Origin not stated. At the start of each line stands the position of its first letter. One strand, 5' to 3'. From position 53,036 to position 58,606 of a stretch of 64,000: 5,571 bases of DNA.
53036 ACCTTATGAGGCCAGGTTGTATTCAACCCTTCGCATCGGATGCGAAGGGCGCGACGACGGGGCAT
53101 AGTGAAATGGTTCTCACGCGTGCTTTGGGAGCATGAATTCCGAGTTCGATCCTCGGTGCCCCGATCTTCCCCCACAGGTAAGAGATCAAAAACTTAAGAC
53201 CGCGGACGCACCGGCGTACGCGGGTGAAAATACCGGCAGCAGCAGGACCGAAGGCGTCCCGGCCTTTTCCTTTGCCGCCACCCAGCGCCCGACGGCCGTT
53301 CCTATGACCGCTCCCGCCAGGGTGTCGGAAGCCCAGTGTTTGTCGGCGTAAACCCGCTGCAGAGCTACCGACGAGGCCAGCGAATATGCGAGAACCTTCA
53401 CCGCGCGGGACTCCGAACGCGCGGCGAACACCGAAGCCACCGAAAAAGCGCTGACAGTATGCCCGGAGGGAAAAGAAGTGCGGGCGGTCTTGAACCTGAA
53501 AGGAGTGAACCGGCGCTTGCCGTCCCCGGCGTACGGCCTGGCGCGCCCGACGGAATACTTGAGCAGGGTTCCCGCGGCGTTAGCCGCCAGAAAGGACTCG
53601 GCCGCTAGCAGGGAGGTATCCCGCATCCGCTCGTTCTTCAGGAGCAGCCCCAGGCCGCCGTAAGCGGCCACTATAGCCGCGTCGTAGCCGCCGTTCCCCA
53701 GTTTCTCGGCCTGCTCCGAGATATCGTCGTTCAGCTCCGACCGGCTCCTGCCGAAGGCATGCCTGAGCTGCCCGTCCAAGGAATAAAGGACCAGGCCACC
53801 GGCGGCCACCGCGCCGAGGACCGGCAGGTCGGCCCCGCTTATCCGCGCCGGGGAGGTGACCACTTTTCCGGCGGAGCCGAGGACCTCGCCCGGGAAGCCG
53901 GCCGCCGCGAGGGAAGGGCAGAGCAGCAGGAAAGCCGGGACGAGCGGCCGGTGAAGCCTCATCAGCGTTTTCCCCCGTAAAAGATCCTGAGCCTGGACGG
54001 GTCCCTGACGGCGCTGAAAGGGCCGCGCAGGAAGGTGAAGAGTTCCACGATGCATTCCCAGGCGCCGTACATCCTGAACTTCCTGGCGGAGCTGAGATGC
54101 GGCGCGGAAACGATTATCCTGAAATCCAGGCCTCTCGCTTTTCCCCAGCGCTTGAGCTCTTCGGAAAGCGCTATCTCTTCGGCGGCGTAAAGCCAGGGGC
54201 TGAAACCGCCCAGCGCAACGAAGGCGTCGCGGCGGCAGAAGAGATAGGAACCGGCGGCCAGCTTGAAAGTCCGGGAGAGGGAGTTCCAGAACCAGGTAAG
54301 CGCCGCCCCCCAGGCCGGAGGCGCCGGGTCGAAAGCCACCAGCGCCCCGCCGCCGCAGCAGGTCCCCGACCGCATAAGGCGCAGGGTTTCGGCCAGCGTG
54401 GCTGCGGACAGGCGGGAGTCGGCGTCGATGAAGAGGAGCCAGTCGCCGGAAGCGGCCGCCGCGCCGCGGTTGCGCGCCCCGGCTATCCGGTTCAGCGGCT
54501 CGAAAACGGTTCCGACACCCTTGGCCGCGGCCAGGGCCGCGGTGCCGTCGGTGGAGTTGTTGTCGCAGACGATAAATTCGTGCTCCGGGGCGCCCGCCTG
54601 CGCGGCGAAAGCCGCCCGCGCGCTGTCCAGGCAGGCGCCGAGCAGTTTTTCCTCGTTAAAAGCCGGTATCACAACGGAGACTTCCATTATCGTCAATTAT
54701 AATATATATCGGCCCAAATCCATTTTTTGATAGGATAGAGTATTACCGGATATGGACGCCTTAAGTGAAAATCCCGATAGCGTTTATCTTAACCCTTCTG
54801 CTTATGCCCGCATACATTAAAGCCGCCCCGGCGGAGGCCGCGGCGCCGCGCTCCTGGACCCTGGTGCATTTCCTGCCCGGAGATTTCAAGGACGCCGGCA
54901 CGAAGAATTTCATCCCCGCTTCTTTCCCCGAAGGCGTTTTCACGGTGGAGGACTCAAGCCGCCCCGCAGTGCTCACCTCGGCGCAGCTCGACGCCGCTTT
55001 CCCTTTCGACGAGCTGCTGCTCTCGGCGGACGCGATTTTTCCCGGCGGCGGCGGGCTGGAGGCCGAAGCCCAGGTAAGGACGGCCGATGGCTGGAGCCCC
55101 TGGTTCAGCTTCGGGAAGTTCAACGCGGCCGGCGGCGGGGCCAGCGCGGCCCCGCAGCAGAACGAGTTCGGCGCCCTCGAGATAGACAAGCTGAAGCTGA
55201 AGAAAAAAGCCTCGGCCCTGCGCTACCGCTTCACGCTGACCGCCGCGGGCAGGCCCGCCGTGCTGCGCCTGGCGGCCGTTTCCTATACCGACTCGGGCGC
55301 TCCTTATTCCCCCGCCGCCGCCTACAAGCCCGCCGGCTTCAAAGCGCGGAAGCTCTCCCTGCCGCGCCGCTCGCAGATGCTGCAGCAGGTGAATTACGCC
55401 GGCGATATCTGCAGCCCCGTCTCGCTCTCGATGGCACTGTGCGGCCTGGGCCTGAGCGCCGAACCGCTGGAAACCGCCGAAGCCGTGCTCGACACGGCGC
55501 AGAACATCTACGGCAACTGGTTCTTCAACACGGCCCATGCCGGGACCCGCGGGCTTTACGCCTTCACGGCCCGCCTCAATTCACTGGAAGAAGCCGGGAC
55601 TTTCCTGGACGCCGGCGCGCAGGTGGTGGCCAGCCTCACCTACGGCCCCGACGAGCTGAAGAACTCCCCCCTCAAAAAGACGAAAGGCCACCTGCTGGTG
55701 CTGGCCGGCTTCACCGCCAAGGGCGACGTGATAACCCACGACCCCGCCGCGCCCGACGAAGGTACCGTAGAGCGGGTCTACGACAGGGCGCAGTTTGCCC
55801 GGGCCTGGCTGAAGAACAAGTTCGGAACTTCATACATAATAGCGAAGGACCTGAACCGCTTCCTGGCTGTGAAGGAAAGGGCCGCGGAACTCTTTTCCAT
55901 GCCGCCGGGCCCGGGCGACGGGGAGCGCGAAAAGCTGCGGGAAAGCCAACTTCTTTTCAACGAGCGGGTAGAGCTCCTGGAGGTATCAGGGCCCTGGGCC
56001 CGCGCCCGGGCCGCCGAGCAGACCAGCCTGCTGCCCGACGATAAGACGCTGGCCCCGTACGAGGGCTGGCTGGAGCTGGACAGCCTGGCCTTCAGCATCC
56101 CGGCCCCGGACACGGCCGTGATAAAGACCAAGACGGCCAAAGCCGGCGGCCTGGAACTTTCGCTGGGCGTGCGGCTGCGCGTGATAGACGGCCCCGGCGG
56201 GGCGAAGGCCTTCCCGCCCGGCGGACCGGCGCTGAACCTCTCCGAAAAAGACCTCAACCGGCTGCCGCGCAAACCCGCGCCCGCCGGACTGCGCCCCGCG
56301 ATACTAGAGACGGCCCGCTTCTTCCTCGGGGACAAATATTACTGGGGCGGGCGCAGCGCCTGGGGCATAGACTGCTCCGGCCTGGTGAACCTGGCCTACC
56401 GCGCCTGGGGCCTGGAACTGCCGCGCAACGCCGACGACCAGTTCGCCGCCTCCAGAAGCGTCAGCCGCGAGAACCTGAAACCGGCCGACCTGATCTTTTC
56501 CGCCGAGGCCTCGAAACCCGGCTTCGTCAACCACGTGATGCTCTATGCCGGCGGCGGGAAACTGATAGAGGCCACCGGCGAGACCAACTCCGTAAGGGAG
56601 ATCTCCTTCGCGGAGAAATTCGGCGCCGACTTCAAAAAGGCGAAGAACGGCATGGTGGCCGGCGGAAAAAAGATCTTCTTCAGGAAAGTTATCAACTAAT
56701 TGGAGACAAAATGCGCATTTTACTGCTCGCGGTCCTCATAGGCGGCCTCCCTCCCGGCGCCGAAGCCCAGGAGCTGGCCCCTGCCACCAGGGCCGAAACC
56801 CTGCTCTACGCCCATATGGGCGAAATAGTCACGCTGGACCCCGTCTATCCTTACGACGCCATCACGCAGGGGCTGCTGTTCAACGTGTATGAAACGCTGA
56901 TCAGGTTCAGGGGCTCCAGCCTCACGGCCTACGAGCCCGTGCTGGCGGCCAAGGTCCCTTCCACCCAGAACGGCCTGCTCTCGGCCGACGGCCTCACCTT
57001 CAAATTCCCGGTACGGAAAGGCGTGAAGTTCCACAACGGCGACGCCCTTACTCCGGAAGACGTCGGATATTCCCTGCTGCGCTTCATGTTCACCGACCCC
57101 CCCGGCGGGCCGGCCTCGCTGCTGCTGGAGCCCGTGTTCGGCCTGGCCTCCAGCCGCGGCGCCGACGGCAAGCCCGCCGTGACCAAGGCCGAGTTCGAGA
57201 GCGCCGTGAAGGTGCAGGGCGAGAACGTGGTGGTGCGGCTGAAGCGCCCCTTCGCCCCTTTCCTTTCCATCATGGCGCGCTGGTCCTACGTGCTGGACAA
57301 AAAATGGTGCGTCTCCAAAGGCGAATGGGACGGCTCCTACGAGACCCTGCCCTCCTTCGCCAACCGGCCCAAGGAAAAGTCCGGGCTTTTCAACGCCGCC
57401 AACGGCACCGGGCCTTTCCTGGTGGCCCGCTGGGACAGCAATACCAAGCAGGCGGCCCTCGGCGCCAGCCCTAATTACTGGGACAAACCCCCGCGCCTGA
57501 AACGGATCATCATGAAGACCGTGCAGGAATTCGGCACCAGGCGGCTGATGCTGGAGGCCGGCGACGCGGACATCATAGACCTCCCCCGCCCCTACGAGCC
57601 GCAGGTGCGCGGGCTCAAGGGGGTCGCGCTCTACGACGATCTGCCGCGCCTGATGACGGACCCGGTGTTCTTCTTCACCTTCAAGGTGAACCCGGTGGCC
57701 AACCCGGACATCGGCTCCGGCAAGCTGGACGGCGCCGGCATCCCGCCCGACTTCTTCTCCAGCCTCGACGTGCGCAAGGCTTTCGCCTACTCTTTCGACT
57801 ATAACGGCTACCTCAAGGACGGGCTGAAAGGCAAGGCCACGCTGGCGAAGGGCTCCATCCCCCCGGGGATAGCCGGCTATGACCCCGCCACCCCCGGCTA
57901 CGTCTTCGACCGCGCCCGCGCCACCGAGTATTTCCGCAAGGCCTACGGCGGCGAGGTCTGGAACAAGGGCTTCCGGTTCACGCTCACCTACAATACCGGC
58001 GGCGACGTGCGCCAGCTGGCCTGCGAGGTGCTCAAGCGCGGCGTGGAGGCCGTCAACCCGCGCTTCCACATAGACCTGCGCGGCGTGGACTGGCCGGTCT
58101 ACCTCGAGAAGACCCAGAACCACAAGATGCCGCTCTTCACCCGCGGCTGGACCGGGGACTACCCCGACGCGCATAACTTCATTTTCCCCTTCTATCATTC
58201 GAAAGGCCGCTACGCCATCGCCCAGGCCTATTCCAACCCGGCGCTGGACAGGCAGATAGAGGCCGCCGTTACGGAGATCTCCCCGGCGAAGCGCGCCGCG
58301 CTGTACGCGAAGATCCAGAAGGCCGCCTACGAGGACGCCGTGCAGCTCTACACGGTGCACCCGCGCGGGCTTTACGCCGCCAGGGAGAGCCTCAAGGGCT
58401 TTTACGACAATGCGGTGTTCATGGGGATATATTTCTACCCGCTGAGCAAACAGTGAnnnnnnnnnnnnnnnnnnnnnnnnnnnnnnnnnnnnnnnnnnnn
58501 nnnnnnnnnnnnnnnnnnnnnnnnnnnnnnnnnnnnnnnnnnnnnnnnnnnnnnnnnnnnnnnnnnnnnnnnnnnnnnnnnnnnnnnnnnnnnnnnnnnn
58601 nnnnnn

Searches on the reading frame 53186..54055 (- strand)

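Call 42: search_protein_families(library=pfam, proteins=[window:53186-54055:-], max_evalue=0.001)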
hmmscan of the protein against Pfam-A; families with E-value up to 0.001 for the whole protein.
window:53186-54055:- (289 aa): 3 families
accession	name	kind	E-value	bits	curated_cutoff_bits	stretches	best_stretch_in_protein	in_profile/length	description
PF01569.27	PAP2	-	3.8e-22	78.9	27.2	1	151-260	5-122/130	PAP2 superfamily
PF14378.12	PAP2_3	-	6.2e-06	26.6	27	1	189-254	121-186/190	PAP2 superfamily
PF14360.12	PAP2_C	-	0.00052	21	27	1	197-256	8-69/74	PAP2 superfamily C-terminal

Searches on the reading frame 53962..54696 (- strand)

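Call 42: search_protein_families(library=pfam, proteins=[window:53962-54696:-], max_evalue=0.001)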
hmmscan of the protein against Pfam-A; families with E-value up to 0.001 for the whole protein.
window:53962-54696:- (244 aa): 5 families
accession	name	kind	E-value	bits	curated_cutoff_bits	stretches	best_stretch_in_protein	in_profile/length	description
PF00535.33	Glycos_transf_2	-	1.3e-22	81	23.3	1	7-115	1-112/168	Glycosyl transferase family 2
PF13641.12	Glyco_tranf_2_3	-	4.3e-07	30.6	27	1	6-109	3-112/230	Glycosyltransferase like family 2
PF10111.15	Glyco_tranf_2_2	-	8.6e-07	29.1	27.3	1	7-110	1-108/276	Glycosyltransferase like family 2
PF13704.12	Glyco_tranf_2_4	-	2.4e-05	25.2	27.5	1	14-94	2-82/98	Glycosyl transferase family 2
PF13506.12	Glyco_transf_21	-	0.00048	20.1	21.7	0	77-196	24-152/174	Glycosyl transferase family 21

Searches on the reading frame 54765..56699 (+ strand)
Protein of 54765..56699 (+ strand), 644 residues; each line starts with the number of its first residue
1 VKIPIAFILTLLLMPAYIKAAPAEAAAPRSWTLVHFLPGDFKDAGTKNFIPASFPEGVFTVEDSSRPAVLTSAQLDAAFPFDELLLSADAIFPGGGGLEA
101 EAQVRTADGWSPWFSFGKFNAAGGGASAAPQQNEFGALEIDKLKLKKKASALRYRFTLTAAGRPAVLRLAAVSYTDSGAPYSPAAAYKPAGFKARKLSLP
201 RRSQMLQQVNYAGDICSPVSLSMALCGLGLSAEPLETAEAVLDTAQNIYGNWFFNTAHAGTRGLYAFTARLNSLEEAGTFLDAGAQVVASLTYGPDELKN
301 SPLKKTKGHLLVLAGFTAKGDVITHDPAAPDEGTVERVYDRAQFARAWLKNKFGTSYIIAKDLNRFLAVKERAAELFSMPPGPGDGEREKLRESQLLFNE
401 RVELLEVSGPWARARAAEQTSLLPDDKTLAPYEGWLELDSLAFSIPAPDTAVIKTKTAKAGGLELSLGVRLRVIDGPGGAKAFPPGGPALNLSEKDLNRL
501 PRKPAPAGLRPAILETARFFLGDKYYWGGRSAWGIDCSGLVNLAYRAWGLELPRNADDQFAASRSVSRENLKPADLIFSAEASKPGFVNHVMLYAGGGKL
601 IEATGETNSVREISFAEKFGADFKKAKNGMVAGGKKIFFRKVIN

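Call 42: search_protein_families(library=pfam, proteins=[window:54765-56699:+], max_evalue=0.001)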
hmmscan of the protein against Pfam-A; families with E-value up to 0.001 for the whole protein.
window:54765-56699:+ (644 aa): 2 families
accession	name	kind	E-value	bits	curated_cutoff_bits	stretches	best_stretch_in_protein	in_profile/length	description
PF00877.26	NLPC_P60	-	9.1e-20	71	23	1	522-613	1-89/105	NlpC/P60 family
PF13529.12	Peptidase_C39_2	-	5.5e-13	50.1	24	1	205-328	5-143/143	Peptidase_C39 like family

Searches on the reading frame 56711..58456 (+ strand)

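Call 42: search_protein_families(library=pfam, proteins=[window:56711-58456:+], max_evalue=0.001)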
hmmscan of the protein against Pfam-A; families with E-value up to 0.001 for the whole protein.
window:56711-58456:+ (581 aa): 1 family
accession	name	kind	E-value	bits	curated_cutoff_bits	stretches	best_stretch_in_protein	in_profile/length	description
PF00496.27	SBP_bac_5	-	2.2e-63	215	32.4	1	76-500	4-366/368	Bacterial extracellular solute-binding proteins, family 5 Middle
